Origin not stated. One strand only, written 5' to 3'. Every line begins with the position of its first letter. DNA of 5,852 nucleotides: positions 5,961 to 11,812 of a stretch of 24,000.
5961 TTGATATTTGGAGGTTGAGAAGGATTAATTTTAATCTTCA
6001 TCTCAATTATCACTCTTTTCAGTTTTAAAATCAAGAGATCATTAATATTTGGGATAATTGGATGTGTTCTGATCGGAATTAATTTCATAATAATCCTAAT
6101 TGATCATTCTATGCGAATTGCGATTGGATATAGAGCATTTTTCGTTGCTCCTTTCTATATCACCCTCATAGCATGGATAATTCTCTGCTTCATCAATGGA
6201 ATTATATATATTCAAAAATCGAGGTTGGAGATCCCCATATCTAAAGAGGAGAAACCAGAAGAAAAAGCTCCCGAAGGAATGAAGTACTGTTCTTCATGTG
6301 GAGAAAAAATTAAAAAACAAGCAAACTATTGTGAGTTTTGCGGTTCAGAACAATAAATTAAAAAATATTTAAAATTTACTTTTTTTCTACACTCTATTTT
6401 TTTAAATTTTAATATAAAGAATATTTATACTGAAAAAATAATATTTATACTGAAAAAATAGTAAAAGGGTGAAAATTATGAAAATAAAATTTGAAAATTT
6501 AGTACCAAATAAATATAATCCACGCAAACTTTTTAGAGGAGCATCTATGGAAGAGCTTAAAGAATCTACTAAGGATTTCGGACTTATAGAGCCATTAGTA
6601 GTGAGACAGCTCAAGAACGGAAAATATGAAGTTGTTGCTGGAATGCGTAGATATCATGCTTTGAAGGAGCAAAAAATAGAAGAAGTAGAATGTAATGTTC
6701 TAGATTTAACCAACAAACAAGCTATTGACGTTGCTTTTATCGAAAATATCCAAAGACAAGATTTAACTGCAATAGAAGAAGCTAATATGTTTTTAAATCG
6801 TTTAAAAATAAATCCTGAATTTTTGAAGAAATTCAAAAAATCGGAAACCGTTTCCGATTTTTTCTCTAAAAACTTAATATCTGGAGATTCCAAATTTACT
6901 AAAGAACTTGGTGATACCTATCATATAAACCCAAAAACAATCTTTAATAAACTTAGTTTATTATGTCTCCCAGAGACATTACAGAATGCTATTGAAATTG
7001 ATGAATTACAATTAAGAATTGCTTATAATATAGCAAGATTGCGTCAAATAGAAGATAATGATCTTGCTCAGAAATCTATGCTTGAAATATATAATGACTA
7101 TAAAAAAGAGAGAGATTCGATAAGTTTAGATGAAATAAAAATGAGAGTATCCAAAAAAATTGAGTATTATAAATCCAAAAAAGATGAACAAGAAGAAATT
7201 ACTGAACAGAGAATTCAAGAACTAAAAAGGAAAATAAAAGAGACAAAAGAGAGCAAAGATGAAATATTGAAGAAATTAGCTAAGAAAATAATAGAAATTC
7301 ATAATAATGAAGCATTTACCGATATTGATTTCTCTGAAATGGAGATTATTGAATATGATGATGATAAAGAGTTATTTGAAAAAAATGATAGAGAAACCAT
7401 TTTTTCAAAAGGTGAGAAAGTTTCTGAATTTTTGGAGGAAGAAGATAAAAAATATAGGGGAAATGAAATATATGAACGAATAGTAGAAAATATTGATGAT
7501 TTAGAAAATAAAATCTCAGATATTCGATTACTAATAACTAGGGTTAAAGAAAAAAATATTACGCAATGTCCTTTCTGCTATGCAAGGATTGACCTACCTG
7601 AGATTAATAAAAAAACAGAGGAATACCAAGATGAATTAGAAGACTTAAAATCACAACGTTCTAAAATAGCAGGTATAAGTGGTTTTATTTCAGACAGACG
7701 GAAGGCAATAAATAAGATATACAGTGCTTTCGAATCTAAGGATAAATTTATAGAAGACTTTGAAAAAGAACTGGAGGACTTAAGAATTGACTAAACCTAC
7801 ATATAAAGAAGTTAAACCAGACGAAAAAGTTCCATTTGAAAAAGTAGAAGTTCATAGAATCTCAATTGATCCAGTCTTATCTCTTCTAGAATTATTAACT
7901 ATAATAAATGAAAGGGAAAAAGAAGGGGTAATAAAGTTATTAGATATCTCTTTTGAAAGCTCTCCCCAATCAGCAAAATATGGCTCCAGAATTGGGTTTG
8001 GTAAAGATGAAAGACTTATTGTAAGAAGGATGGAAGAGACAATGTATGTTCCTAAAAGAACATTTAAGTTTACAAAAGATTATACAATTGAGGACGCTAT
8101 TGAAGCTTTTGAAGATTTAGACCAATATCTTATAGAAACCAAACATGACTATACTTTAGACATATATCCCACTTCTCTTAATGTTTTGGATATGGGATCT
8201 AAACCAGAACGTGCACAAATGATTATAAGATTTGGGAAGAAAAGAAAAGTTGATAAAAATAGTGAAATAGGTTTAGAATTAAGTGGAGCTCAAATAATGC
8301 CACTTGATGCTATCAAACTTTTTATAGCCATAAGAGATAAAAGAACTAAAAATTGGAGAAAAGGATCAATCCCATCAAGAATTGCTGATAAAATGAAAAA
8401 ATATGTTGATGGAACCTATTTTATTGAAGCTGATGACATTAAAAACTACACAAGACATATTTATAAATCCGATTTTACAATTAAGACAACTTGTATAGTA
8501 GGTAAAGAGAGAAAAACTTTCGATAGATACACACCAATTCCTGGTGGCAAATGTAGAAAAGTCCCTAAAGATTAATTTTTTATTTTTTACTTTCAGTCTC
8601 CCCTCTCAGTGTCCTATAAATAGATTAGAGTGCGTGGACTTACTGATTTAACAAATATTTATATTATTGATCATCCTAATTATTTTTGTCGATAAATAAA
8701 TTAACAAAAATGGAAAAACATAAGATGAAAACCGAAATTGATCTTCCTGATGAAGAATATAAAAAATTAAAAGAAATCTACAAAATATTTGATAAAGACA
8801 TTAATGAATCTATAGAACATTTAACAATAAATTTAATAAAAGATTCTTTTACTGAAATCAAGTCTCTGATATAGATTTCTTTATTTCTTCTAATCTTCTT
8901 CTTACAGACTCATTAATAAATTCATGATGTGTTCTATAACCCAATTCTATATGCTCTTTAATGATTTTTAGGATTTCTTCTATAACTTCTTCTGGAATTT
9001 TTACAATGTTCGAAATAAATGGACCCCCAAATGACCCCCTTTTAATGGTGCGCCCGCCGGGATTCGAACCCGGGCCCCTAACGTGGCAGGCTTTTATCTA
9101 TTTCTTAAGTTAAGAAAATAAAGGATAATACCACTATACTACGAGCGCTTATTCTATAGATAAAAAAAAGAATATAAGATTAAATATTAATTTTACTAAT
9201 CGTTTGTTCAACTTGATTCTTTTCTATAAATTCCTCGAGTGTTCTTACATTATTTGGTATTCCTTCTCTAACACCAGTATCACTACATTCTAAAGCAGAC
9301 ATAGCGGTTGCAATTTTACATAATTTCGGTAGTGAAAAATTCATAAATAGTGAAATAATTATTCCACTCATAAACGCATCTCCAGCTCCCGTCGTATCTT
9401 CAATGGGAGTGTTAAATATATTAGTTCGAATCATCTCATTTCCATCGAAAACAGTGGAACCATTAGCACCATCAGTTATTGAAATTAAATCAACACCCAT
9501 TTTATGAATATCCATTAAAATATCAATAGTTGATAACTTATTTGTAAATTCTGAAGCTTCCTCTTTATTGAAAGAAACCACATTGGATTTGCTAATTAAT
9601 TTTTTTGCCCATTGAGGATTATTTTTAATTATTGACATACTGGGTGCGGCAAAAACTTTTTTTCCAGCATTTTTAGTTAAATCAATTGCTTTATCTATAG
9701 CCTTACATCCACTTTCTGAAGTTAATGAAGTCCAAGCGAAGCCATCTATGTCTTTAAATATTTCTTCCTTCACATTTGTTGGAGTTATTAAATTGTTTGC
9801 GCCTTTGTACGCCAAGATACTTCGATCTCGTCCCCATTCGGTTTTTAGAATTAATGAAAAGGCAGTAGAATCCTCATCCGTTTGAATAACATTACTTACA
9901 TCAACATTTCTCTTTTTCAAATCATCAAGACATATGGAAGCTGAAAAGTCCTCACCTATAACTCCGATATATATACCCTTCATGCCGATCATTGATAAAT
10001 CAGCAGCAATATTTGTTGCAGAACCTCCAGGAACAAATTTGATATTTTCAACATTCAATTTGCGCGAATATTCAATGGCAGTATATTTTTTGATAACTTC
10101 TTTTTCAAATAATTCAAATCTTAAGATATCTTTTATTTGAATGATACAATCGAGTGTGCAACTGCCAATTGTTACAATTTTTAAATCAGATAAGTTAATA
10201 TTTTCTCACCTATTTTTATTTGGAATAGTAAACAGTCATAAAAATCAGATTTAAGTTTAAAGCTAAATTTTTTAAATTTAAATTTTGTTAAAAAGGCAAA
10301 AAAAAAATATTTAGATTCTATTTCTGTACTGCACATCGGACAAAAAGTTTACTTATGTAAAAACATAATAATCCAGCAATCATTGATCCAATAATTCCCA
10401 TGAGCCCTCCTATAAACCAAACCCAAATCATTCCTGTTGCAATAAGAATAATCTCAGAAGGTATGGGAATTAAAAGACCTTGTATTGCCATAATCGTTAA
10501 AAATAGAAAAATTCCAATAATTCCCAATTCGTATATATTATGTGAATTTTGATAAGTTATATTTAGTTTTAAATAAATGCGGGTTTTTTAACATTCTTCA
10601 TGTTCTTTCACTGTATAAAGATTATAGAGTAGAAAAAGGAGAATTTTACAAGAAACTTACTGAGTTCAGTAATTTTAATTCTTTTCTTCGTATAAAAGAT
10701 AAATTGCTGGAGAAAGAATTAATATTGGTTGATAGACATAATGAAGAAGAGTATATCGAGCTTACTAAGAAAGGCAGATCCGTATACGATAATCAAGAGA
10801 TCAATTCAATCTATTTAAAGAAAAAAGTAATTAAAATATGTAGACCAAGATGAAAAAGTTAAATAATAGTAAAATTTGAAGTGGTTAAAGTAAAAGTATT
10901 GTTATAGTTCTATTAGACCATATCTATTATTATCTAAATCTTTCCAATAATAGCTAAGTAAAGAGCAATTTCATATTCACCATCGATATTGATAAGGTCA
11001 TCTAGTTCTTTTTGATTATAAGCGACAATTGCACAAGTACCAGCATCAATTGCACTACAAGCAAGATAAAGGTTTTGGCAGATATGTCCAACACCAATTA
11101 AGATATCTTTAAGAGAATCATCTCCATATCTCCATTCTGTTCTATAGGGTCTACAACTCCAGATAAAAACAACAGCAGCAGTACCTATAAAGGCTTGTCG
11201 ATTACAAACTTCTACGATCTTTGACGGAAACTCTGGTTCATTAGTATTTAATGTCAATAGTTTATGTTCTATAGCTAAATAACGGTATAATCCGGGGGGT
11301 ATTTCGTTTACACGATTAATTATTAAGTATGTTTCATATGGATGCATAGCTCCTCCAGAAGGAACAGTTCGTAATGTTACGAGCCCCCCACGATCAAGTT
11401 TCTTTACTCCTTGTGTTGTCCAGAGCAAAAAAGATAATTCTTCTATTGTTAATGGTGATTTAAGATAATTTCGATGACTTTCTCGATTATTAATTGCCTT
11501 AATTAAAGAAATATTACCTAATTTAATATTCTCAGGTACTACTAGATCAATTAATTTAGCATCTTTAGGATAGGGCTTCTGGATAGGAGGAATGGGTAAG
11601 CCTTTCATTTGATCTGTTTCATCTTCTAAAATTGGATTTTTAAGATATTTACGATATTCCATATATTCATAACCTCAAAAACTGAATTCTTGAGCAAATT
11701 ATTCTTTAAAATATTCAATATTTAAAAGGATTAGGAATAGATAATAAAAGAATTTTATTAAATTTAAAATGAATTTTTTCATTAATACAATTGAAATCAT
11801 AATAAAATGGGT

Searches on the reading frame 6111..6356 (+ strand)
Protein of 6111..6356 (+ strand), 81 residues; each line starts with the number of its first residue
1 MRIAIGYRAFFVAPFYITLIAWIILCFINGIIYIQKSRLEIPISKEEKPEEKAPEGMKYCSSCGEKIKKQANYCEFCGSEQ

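Call 35: search_protein_families(library=pfam, proteins=[window:6111-6356:+], max_evalue=1)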
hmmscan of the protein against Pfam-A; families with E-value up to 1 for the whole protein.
window:6111-6356:+ (81 aa): 15 families
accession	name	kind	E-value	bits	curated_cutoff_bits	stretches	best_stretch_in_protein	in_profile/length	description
PF13248.11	Zn_ribbon_3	-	1.3e-05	24.9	27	1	57-80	2-25/26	zinc-ribbon domain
PF13240.11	Zn_Ribbon_1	-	2.1e-05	24.6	25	1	59-80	1-22/23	zinc-ribbon domain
PF17032.10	Zn_ribbon_15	-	9.7e-05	23.5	28.9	1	22-78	20-73/73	zinc-ribbon family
PF12773.13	DZR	-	0.00022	21.7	27.3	1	57-78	24-45/45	Double zinc ribbon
PF00344.25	SecY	-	0.018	14.9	32.2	1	15-51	128-162/306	SecY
PF00130.28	C1_1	-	0.036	14.3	26.5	1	56-78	10-35/53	Phorbol esters/diacylglycerol binding domain (C1 domain)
PF14803.11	Zn_ribbon_Nudix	-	0.054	13.9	25.6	1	58-69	1-12/34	Nudix N-terminal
PF01621.22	Fusion_gly_K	-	0.067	12.7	20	1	12-66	248-304/339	Cell fusion glycoprotein K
PF24463.1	DUF7577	-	0.068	13.2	28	1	59-80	4-25/27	Domain of unknown function (DUF7577)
PF18912.6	DZR_2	-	0.079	13.3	27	1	54-79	18-44/56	Double zinc ribbon domain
PF11781.13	Zn_ribbon_RRN7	-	0.08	13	27.1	1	55-66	19-30/32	Zinc-finger of RNA-polymerase I-specific TFIIB, Rrn7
PF01155.25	HypA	-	0.083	13.4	28.9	1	54-80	67-95/112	Hydrogenase/urease nickel incorporation, metallochaperone, hypA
PF03350.21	UPF0114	-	0.11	13.2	23.1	1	10-42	6-38/117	Uncharacterized protein family, UPF0114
PF14149.11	YhfH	-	0.14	12.4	27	1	56-72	12-28/37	YhfH-like protein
PF06556.16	ASFV_p27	-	0.92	10.1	25.4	0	57-77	93-114/131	IAP-like protein p27 C-terminus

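Call 70: search_protein_families(library=phrogs, proteins=[window:6111-6356:+], max_evalue=0.001)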
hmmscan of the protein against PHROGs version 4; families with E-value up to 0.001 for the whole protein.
window:6111-6356:+ (81 aa): 1 family
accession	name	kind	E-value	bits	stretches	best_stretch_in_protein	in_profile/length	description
phrog_8436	-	unknown function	1.2e-07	32.8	1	18-80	24-86/110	-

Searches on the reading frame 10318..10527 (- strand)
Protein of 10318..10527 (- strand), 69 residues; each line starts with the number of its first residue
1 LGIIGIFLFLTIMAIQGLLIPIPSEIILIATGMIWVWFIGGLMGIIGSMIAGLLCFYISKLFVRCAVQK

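Call 35: search_protein_families(library=pfam, proteins=[window:10318-10527:-], max_evalue=1)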
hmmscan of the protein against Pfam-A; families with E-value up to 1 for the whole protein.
window:10318-10527:- (69 aa): 1 family
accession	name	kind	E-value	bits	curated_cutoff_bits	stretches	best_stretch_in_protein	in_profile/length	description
PF09335.16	VTT_dom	-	5.2e-06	27.4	33.9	1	22-64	1-43/123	VTT domain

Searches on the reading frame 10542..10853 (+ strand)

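Call 4: search_protein_families(library=pfam, proteins=[window:10542-10853:+], max_evalue=0.1)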
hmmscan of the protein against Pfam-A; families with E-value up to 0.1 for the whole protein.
window:10542-10853:+ (103 aa): 3 families
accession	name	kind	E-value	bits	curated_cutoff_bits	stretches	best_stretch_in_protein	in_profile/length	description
PF16053.10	MRP-S34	-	0.0088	16.4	24.5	1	13-79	32-98/130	Mitochondrial 28S ribosomal protein S34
PF14277.12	DUF4364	-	0.0093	16.2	26.9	1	41-84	29-72/162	Domain of unknown function (DUF4364)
PF22665.2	DUF6293_C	-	0.013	16.4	27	1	50-82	66-98/101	DUF6293 C-terminal winged helix domain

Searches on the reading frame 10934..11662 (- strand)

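Call 4: search_protein_families(library=pfam, proteins=[window:10934-11662:-], max_evalue=0.1)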
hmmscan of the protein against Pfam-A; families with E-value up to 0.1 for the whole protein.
window:10934-11662:- (242 aa): 2 families
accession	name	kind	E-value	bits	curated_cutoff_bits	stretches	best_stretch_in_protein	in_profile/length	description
PF00881.29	Nitroreductase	-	1.6e-22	80.9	23.5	1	57-238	1-165/167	Nitroreductase family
PF14512.11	TM1586_NiRdase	-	0.087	12.9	27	0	53-77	2-26/215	Putative TM nitroreductase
